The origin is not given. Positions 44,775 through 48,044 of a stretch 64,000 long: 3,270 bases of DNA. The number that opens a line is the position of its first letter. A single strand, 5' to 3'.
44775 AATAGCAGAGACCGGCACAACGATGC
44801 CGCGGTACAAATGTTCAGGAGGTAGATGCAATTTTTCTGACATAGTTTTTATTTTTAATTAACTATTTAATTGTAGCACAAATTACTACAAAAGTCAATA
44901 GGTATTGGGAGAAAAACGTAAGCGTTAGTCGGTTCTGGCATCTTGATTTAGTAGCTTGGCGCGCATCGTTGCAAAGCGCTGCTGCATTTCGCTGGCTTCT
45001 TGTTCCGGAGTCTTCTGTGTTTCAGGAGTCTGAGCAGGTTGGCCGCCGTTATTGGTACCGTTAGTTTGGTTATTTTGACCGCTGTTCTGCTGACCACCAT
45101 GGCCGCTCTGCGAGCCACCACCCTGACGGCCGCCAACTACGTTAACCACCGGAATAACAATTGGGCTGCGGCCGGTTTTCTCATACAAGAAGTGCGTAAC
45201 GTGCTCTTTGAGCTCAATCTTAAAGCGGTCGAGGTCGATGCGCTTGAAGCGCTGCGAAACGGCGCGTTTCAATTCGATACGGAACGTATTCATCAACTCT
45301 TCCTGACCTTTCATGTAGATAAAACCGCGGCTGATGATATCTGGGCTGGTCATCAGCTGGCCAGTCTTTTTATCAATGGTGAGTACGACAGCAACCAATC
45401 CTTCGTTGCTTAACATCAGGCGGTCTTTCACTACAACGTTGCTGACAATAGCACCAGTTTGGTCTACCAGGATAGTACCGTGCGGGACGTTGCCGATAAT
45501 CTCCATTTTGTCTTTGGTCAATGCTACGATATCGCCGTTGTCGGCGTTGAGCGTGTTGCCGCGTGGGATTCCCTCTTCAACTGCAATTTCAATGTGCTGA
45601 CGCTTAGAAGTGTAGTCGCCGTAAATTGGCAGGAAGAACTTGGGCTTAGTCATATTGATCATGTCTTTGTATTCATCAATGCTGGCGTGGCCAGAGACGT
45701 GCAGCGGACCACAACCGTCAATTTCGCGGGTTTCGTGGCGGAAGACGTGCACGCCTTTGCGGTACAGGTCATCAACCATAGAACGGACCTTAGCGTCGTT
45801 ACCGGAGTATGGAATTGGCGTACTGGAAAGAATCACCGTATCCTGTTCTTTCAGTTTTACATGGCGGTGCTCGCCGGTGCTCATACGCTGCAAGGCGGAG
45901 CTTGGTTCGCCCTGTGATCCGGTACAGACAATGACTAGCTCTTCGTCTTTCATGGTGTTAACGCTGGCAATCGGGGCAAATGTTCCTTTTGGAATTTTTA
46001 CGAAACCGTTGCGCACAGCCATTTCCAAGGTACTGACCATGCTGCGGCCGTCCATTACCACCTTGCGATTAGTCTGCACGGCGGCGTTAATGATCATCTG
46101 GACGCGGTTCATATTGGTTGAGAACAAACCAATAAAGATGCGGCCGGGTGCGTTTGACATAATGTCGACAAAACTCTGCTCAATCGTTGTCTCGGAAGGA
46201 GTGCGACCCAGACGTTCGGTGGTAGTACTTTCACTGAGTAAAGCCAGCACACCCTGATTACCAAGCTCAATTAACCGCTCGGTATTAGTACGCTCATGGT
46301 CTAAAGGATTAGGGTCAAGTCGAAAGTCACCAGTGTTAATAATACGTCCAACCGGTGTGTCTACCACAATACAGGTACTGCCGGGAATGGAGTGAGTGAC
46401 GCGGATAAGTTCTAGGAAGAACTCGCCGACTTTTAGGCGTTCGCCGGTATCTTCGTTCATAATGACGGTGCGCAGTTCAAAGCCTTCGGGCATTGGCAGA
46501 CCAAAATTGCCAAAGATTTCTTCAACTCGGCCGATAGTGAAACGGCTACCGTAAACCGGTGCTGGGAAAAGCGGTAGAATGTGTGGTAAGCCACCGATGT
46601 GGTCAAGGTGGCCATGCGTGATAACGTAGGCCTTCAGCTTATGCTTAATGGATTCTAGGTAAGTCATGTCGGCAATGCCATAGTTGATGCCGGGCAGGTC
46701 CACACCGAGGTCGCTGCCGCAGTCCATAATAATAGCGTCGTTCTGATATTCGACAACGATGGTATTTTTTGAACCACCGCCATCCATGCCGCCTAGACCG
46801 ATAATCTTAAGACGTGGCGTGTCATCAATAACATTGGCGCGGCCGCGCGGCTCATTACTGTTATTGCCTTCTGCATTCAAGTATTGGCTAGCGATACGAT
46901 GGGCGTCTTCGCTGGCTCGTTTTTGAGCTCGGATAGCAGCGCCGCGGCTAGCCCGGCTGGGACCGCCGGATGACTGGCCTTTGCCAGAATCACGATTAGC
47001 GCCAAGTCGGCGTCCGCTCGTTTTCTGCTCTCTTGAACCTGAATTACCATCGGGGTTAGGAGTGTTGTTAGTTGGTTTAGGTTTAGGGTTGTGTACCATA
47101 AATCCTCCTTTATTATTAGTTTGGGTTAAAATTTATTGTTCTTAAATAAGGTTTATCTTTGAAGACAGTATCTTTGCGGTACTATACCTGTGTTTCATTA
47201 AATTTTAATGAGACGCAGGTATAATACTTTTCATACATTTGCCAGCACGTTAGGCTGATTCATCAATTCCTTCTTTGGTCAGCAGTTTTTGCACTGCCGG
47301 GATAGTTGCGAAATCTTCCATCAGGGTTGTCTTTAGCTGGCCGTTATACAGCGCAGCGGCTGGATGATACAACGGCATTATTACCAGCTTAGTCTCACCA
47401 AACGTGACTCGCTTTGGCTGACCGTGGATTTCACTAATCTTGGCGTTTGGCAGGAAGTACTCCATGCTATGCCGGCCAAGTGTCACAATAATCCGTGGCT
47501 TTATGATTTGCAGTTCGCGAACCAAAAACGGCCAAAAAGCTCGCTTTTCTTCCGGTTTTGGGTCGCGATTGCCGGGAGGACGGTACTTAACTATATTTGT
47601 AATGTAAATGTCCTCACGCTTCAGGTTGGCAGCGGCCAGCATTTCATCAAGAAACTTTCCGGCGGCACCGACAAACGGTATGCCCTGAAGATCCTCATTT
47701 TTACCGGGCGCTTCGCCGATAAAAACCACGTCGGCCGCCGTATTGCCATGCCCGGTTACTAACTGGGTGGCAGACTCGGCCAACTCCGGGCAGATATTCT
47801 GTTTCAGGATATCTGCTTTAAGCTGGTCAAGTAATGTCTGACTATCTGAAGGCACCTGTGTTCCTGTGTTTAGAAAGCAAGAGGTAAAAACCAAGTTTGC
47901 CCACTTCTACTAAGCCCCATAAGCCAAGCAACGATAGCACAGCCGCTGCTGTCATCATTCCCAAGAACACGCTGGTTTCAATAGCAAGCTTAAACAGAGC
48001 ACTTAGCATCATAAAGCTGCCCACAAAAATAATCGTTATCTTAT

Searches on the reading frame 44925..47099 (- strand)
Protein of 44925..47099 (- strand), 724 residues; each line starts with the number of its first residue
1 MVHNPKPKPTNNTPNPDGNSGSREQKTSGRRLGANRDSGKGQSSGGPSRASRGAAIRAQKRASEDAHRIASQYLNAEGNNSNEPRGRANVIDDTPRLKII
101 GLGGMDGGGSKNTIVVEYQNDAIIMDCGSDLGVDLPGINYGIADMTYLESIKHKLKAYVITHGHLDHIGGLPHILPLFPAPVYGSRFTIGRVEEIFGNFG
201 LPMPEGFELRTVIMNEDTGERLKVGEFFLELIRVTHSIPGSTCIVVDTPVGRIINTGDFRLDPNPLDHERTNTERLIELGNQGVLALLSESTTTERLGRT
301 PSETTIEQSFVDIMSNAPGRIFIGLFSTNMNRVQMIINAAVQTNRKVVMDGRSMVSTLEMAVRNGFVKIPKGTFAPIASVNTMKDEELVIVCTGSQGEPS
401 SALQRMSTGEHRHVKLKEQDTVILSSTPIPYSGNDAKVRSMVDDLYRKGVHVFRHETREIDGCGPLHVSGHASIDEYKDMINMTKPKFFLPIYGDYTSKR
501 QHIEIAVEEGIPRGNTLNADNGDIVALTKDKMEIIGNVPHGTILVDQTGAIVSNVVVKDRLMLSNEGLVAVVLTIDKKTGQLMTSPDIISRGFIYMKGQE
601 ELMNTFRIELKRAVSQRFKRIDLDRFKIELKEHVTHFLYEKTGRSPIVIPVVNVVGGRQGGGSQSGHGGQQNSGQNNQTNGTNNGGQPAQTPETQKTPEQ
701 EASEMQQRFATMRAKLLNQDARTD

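Call 10: search_protein_families(library=pfam, proteins=[window:44925-47099:-])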
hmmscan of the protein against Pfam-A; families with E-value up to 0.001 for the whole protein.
window:44925-47099:- (724 aa): 5 families
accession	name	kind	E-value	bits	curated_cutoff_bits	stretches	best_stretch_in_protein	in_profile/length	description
PF22505.1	RNase_J_b_CASP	-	1.8e-42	144.6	27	1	319-445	2-126/126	Ribonuclease J, beta-CASP domain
PF17770.6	RNase_J_C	-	2.2e-24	86.8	23.8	1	556-653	1-100/102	Ribonuclease J C-terminal domain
PF00753.33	Lactamase_B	-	3.1e-13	50.5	22.7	1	107-264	2-155/196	Metallo-beta-lactamase superfamily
PF12706.13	Lactamase_B_2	-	1.2e-06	28.7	27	1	153-259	29-143/200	Beta-lactamase superfamily domain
PF07521.17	RMMBL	-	8.9e-05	22.8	21.6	1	467-511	13-58/63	Zn-dependent metallo-hydrolase RNA specificity domain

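Call 13: find_encoding_contigs(protein=window:44925-47099:-, flank=3000, max_places=6)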
Protein window:44925-47099:- (724 aa): 1 contig read that carries it; 1 place shown.
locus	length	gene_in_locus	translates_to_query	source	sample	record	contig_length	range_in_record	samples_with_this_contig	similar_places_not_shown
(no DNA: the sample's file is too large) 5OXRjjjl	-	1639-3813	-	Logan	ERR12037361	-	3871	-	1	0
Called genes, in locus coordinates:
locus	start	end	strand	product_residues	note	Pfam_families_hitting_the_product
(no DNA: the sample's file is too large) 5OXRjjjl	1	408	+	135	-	?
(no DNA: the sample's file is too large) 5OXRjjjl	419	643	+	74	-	-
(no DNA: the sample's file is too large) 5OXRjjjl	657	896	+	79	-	-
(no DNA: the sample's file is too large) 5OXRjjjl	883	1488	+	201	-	PF03167:UDG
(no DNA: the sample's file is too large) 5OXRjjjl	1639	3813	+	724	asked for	PF00753:Lactamase_B, PF23023:Anti-Pycsar_Apyc1 (faint), PF12706:Lactamase_B_2 (weak), PF22505:RNase_J_b_CASP, PF17770:RNase_J_C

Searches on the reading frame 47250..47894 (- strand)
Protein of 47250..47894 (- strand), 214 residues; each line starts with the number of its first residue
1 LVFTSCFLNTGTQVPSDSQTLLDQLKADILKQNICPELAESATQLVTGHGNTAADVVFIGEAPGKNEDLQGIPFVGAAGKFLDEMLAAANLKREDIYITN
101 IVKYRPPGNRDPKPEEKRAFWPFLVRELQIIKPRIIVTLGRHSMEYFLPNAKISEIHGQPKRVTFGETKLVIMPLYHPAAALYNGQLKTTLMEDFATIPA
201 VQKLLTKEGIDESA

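Call 10: search_protein_families(library=pfam, proteins=[window:47250-47894:-])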
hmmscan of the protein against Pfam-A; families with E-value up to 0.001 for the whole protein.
window:47250-47894:- (214 aa): 1 family
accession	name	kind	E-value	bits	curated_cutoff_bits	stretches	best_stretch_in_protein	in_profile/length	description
PF03167.25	UDG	-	1.7e-36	125.8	24.3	1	48-189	2-129/141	Uracil DNA glycosylase superfamily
